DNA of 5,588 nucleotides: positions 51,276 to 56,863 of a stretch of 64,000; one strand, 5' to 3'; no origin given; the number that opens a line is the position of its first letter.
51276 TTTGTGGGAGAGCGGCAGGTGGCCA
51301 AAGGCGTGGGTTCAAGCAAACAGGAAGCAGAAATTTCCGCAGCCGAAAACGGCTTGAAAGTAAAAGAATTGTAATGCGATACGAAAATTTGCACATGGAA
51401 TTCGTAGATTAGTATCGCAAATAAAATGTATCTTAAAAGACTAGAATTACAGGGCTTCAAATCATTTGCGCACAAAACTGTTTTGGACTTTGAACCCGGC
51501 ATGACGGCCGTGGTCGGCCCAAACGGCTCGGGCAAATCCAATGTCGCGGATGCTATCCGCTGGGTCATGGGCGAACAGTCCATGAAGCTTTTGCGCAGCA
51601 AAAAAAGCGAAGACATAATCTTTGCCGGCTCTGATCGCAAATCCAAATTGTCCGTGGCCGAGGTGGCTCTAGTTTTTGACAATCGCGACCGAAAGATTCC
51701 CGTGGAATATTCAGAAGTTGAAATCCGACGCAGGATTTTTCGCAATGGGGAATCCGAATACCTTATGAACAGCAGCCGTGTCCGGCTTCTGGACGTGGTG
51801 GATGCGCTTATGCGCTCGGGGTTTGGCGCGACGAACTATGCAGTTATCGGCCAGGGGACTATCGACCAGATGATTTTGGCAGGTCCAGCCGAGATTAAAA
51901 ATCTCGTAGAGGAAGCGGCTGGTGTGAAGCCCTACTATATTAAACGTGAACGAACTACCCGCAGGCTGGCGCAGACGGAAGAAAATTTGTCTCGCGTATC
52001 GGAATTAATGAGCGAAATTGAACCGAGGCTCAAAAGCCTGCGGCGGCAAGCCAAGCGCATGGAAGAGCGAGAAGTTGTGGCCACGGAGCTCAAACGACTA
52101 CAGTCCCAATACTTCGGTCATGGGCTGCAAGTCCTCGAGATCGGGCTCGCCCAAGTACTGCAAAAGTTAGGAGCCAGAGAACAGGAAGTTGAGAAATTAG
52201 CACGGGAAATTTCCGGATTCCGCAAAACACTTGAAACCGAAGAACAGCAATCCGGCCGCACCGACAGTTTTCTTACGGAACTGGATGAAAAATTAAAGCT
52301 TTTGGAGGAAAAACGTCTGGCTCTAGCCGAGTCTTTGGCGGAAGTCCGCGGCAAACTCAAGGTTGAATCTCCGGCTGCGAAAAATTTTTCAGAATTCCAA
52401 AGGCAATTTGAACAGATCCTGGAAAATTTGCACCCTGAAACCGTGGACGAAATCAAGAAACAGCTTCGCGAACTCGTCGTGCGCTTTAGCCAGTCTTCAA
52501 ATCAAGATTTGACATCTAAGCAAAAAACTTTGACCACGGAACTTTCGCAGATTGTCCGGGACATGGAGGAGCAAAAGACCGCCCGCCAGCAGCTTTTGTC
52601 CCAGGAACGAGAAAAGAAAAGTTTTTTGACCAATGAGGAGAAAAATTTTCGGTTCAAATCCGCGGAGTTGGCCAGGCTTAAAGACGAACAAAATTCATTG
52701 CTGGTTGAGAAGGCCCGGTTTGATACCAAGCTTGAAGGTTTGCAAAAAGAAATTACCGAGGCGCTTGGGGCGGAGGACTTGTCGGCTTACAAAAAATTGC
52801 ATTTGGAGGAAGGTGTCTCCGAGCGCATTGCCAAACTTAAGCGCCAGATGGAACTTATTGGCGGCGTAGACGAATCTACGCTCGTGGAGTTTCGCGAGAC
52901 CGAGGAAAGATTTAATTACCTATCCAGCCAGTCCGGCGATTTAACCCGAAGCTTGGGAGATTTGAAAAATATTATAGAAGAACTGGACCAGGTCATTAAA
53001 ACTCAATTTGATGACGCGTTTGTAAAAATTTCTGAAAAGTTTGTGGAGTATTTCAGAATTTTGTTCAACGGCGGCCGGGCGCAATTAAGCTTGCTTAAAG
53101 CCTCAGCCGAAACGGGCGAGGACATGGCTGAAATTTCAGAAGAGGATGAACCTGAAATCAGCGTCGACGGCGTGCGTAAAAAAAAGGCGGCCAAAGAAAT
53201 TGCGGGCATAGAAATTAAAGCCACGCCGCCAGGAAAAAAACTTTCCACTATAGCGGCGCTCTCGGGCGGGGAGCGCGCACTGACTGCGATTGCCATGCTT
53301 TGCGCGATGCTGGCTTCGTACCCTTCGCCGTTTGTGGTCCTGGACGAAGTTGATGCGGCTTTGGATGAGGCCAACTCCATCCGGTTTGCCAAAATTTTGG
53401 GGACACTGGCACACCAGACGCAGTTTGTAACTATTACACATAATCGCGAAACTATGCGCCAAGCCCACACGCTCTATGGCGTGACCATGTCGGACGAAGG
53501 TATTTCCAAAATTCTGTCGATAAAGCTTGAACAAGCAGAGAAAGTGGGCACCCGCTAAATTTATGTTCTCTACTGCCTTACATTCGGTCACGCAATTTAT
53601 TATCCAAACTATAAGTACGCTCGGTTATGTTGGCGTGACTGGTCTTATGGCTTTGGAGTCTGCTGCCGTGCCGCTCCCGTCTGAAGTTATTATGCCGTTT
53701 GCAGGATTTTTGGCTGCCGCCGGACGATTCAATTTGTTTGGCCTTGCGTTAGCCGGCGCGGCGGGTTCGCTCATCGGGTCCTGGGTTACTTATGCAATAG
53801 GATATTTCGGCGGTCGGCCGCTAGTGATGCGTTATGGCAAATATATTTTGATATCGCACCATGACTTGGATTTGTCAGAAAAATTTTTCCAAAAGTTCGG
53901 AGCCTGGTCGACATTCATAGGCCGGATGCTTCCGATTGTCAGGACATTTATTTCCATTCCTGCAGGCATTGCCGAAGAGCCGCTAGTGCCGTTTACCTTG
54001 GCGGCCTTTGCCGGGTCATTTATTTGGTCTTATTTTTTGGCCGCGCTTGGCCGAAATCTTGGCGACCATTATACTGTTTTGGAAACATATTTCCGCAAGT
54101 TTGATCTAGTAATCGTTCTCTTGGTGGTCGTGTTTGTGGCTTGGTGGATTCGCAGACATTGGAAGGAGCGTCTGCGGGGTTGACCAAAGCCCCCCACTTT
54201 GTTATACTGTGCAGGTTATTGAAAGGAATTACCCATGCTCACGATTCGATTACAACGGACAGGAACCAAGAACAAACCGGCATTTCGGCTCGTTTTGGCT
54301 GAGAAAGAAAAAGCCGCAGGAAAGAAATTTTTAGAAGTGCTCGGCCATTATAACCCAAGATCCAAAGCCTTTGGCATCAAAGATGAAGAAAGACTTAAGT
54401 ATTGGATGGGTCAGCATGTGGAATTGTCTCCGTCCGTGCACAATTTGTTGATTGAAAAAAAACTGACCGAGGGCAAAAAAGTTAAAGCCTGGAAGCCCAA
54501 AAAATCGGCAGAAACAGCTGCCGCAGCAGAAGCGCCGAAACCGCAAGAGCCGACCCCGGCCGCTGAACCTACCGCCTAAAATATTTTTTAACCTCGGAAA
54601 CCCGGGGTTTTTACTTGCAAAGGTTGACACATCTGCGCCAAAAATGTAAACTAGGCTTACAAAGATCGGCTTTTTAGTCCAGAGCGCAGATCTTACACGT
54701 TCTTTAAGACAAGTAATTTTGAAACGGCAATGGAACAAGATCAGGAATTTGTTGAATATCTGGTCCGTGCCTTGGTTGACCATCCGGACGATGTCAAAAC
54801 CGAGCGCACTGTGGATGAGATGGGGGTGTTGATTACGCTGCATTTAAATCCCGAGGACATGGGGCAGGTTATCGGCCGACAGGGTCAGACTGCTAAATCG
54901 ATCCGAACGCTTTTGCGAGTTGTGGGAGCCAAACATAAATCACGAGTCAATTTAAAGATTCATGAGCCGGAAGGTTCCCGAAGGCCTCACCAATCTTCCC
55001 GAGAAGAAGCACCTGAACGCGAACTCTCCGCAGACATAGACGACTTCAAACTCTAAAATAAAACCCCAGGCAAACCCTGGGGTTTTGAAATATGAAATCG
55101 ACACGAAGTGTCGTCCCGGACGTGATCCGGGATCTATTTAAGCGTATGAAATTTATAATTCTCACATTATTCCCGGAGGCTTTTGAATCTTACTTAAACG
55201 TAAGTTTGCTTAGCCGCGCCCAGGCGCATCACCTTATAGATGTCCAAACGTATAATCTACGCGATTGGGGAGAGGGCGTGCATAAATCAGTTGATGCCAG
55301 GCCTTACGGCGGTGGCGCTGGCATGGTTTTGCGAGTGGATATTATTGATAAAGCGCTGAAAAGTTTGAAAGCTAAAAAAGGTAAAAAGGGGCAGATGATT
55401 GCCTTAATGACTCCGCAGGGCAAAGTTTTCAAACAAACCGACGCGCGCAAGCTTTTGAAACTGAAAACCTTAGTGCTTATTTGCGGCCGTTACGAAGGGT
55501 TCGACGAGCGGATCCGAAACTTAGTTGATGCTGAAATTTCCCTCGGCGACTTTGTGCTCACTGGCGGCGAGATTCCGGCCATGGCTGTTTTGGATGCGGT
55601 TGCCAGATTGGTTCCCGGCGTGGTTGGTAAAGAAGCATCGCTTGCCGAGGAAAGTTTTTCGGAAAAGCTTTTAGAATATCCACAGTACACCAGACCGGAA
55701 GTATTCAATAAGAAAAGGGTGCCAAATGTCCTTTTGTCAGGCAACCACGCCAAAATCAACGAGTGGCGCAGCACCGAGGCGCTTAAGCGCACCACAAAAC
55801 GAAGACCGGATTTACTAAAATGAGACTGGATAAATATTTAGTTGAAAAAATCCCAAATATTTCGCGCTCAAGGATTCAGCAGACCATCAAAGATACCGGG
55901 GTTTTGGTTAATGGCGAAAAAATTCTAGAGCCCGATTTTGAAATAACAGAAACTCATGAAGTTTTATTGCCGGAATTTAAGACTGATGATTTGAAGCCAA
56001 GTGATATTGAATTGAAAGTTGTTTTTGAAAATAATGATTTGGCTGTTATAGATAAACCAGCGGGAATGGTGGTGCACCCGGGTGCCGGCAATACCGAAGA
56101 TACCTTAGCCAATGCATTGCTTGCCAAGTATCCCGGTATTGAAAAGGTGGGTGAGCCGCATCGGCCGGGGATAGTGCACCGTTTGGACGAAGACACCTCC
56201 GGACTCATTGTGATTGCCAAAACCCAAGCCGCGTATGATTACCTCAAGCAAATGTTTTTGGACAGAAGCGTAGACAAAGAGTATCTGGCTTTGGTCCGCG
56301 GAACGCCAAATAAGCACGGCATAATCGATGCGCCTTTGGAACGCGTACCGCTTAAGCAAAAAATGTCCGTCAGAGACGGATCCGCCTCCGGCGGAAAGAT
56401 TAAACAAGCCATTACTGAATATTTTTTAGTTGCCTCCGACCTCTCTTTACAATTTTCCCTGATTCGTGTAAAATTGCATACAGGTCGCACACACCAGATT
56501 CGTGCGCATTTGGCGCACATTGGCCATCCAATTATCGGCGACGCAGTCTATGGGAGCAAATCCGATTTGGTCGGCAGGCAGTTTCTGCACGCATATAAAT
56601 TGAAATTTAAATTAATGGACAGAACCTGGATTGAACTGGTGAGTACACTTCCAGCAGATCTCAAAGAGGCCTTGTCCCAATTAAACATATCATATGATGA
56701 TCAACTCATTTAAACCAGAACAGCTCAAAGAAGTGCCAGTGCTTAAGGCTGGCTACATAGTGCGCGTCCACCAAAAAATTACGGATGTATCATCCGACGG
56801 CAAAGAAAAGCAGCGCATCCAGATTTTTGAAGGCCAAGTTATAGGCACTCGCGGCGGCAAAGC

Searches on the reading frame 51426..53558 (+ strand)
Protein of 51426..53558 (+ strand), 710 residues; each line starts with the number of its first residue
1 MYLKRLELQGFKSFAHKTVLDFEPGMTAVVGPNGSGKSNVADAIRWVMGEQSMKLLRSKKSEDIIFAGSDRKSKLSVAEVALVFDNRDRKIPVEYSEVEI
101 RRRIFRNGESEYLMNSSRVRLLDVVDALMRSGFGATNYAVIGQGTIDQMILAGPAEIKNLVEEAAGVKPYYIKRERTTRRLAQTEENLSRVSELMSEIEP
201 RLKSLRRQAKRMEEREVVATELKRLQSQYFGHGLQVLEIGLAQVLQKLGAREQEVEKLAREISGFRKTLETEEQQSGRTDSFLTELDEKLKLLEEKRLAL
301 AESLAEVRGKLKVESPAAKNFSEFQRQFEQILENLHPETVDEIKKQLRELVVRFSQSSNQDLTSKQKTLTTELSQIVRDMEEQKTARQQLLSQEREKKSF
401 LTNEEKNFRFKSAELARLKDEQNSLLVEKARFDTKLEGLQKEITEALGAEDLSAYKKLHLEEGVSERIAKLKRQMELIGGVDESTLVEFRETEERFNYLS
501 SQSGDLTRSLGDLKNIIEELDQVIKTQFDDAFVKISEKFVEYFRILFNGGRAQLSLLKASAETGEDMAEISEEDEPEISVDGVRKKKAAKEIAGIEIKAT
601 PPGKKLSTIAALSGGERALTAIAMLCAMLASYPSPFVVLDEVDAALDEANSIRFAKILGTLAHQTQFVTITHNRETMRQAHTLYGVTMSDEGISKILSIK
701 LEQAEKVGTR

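Call 8: search_protein_families(library=pfam, proteins=[window:51426-53558:+], max_evalue=0.01)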
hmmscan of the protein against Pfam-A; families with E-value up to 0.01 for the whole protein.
window:51426-53558:+ (710 aa): 7 families
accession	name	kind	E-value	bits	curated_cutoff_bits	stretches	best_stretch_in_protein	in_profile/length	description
PF02463.25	SMC_N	-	2.9e-69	233.3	40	1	2-694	1-219/220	RecF/RecN/SMC N terminal domain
PF13476.12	AAA_23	-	1.3e-14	55.8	27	1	5-295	1-198/201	AAA domain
PF13175.12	AAA_15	-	1.5e-12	48.3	32.1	1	1-452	1-238/374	AAA ATPase domain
PF13304.12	AAA_21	-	1.3e-11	45.5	27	1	26-87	1-68/304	AAA domain, putative AbiEii toxin, Type IV TA system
PF13555.12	AAA_29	-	4.4e-06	26.8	27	1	3-48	1-46/61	P-loop containing region of AAA domain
PF00005.33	ABC_tran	-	6.8e-05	23.9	25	0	26-55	13-42/137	ABC transporter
PF13558.12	SbcC_Walker_B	-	0.0033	18.1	27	0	606-657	27-87/90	SbcC/RAD50-like, Walker B motif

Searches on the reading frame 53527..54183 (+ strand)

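Call 60: search_protein_families(library=pfam, proteins=[window:53527-54183:+], max_evalue=0.001)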
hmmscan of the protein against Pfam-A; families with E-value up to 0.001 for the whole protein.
window:53527-54183:+ (218 aa): 1 family
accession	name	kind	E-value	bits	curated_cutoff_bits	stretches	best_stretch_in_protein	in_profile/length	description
PF09335.16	VTT_dom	-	4.6e-20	72.8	33.9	1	51-176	2-122/123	VTT domain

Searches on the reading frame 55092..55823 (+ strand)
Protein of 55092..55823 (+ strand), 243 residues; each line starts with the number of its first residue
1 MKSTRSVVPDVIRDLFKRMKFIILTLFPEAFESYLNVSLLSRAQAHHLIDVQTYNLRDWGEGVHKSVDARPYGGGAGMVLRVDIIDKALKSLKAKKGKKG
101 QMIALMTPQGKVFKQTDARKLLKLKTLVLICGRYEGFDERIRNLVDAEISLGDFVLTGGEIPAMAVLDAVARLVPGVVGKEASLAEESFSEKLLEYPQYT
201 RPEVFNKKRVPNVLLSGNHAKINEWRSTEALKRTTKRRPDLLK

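Call 60: search_protein_families(library=pfam, proteins=[window:55092-55823:+], max_evalue=0.001)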
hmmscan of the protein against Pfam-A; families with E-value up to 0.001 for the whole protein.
window:55092-55823:+ (243 aa): 1 family
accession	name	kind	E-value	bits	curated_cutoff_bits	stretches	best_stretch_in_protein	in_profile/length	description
PF01746.26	tRNA_m1G_MT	-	7.9e-61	205.6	27.3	1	41-239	2-195/195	tRNA (Guanine-1)-methyltransferase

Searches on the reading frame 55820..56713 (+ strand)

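Call 42: search_protein_families(library=pfam, proteins=[window:55820-56713:+], max_evalue=0.001)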
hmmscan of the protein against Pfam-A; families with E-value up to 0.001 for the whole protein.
window:55820-56713:+ (297 aa): 2 families
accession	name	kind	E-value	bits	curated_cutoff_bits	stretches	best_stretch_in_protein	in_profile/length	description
PF00849.27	PseudoU_synth_2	-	1.2e-34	120.2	26.8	1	73-233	1-152/152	RNA pseudouridylate synthase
PF01479.30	S4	-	5.9e-10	39.2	22.8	1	1-48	1-48/48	S4 domain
